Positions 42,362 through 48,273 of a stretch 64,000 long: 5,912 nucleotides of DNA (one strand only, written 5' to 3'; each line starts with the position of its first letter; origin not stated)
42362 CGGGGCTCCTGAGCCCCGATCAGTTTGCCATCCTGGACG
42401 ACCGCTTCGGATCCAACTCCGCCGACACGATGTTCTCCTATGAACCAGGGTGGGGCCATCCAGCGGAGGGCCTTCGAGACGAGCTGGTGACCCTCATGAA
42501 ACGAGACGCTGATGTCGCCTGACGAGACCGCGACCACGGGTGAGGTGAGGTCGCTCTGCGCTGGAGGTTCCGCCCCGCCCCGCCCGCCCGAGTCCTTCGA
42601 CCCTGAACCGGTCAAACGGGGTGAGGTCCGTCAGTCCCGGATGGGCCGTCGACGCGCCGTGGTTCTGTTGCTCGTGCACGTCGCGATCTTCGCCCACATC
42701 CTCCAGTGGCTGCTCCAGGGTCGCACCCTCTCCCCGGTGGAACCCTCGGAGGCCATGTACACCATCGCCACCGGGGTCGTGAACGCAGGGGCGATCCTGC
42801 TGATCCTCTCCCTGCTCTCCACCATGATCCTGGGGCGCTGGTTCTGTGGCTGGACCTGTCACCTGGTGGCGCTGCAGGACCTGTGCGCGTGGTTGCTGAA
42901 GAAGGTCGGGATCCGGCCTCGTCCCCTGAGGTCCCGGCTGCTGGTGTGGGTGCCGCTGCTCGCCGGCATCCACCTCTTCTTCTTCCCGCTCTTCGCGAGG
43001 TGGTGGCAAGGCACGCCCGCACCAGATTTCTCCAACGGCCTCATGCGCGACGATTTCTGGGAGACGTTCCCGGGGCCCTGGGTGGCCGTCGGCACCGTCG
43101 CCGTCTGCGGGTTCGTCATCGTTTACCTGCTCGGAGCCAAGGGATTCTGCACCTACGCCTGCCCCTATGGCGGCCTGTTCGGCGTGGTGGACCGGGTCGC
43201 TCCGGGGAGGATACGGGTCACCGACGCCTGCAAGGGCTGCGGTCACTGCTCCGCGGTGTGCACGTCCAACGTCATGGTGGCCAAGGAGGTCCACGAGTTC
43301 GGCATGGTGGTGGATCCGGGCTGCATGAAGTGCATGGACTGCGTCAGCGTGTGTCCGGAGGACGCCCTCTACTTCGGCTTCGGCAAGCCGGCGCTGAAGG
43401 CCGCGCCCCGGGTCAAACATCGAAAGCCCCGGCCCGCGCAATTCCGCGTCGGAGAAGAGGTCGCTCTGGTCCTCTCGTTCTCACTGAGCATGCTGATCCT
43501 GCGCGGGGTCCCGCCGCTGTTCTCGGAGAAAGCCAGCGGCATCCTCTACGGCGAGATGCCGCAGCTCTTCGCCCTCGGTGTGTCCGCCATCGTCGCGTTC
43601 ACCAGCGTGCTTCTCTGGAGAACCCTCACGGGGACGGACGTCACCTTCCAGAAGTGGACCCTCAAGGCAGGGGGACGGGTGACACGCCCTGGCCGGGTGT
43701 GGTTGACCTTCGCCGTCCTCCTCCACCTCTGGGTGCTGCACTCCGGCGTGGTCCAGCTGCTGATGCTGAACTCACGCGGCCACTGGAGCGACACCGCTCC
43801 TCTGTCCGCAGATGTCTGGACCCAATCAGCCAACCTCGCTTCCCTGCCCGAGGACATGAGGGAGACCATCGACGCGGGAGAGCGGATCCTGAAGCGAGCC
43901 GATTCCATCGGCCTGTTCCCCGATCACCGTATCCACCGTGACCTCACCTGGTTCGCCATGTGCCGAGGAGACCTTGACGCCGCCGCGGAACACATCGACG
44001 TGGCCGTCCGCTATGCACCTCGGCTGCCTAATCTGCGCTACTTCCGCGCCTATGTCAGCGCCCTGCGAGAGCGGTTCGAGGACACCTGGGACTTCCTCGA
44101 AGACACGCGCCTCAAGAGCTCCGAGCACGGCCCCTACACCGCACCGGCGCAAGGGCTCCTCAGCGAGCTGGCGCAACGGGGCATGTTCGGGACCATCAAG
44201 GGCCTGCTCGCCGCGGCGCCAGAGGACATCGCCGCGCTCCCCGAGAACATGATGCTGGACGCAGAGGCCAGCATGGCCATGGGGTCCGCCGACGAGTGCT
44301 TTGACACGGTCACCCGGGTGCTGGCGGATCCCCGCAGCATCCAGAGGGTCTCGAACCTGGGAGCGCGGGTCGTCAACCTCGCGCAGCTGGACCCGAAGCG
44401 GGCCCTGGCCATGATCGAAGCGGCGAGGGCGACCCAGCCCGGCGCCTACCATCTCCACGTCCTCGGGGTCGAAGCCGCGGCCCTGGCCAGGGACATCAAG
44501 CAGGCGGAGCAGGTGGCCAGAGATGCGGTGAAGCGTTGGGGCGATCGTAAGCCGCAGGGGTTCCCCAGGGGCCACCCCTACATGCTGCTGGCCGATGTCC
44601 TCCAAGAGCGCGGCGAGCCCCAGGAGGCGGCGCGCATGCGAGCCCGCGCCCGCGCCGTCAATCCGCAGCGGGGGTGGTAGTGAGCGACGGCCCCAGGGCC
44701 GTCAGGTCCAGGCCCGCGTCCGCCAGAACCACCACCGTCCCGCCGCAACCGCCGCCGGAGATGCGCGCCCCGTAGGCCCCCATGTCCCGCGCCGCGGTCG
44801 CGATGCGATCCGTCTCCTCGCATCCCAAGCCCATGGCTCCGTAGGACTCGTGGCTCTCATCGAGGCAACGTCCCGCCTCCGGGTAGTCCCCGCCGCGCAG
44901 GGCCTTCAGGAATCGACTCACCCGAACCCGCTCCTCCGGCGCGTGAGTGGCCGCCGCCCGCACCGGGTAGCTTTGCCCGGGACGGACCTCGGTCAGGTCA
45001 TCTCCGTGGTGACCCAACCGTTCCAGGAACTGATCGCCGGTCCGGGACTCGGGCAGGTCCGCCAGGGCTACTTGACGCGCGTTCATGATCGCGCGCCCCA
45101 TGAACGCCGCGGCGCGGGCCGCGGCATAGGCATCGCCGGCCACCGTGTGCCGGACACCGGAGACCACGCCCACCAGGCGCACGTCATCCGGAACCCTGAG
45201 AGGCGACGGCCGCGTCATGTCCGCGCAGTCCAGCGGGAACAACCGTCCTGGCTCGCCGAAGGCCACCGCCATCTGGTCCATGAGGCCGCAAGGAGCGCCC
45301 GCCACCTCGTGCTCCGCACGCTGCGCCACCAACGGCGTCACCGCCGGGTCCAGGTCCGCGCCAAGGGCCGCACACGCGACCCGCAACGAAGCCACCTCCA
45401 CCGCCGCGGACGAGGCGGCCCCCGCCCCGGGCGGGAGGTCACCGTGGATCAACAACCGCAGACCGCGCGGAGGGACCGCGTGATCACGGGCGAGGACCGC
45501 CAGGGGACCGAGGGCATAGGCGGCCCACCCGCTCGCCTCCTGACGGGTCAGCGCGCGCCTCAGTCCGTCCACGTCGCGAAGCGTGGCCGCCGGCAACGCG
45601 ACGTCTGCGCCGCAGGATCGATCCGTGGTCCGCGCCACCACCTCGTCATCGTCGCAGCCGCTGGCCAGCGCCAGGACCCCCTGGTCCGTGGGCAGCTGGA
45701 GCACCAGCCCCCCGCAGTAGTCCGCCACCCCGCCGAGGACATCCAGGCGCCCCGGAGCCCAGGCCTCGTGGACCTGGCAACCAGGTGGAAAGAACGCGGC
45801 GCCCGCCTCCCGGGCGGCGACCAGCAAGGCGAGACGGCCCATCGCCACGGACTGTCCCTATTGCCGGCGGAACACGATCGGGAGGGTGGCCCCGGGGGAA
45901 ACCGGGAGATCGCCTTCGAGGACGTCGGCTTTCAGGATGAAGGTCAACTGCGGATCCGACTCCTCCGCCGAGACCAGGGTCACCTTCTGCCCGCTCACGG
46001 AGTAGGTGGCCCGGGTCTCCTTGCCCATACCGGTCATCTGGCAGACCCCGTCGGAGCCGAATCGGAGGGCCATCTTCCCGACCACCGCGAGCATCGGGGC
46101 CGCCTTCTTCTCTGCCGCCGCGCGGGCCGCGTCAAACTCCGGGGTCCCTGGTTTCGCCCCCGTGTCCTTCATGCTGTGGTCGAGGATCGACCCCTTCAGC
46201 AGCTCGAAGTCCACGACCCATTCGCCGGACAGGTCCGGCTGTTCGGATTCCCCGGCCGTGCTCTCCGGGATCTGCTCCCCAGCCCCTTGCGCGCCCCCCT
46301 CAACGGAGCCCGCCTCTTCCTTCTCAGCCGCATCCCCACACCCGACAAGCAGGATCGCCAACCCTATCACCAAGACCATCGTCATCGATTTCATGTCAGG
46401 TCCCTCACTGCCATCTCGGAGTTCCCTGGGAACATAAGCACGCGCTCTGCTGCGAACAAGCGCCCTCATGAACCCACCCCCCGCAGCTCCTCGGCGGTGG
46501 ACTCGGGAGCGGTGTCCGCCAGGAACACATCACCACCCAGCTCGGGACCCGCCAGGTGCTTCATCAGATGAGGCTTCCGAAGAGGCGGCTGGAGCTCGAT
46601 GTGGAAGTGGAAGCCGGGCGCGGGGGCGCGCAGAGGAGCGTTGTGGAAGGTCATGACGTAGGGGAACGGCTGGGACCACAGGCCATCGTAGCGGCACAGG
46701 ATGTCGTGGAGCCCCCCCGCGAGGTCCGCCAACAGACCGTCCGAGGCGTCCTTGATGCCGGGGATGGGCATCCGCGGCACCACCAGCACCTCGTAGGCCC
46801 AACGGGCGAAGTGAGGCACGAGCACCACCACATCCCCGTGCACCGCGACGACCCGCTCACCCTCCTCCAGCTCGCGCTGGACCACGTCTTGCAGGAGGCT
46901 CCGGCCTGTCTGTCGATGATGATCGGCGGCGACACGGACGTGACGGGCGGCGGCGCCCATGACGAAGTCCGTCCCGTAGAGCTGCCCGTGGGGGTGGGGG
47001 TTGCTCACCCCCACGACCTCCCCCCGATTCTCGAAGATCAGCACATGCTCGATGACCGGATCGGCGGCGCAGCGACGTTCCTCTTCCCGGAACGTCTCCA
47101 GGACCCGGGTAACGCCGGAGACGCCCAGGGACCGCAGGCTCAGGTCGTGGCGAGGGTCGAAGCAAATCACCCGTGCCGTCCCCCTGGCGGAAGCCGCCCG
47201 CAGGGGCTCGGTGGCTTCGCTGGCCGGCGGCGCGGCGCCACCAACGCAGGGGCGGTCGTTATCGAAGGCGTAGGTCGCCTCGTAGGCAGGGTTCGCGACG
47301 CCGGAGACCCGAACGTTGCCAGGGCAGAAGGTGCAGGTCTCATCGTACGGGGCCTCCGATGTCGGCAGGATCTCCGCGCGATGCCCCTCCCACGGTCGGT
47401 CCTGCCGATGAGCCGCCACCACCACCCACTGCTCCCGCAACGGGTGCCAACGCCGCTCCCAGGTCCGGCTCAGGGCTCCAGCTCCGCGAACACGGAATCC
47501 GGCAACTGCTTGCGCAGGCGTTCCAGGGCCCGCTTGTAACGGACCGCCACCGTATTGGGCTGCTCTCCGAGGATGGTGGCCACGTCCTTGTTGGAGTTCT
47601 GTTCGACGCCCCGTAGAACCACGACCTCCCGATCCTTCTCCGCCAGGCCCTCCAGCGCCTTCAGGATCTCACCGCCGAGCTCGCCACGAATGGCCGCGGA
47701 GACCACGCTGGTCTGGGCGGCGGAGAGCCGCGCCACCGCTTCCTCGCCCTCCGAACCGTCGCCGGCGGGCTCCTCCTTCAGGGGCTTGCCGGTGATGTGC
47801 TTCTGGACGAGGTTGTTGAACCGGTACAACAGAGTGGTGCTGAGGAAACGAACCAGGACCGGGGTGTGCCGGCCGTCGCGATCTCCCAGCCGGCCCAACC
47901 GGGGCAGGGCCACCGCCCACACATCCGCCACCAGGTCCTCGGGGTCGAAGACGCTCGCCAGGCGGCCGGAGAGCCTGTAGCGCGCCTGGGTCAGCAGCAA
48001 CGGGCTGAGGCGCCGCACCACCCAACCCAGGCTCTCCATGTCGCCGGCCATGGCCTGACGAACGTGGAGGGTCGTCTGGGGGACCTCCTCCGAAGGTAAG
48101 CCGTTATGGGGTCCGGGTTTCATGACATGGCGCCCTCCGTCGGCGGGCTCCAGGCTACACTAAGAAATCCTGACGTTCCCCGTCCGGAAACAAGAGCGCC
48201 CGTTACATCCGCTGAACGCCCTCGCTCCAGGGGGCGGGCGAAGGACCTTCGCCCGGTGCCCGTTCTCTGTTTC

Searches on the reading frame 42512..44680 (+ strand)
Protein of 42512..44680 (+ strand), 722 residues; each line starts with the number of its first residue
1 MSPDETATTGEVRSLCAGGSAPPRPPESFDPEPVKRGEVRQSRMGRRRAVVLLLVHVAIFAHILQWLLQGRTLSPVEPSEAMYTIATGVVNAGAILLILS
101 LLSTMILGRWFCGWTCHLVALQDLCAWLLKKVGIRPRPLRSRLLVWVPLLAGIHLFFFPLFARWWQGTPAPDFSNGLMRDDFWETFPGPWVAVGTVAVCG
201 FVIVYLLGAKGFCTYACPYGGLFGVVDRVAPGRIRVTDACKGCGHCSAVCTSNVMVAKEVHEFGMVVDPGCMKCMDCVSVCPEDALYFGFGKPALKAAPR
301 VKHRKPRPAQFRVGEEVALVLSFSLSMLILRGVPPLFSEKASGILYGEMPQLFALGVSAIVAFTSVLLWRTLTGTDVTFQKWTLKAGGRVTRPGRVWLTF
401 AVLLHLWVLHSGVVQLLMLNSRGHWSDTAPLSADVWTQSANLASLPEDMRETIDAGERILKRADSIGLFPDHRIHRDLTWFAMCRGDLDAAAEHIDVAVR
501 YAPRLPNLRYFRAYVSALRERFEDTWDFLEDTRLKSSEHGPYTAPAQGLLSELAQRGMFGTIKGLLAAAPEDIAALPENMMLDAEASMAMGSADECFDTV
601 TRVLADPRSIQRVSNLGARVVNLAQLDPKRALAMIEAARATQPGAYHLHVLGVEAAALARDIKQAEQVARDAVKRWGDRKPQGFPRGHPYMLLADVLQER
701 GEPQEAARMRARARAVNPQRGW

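Call 44: search_protein_families(library=pfam, proteins=[window:42512-44680:+], max_evalue=0.00001)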
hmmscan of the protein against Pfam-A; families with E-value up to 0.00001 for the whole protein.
window:42512-44680:+ (722 aa): 4 families
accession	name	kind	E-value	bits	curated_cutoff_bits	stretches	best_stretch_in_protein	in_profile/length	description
PF12801.12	Fer4_5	-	1.4e-08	35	22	1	93-134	5-47/48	4Fe-4S binding domain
PF13187.11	Fer4_9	-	3.2e-07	30.7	27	1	239-285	1-51/52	4Fe-4S dicluster domain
PF12838.12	Fer4_7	-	3.2e-06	27.9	27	0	240-285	2-52/52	4Fe-4S dicluster domain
PF13237.11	Fer4_10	-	8.3e-06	26.1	25.5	1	235-282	4-53/53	4Fe-4S dicluster domain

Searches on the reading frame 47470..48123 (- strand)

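Call 44: search_protein_families(library=pfam, proteins=[window:47470-48123:-], max_evalue=0.00001)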
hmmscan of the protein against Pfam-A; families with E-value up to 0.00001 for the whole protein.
window:47470-48123:- (217 aa): 2 families
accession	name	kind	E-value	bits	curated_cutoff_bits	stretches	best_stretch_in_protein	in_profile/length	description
PF08281.18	Sigma70_r4_2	-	1.3e-10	41.2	25.7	1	152-203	3-54/54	Sigma-70, region 4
PF04545.22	Sigma70_r4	-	2.1e-06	27.6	24.1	1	156-205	1-50/50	Sigma-70, region 4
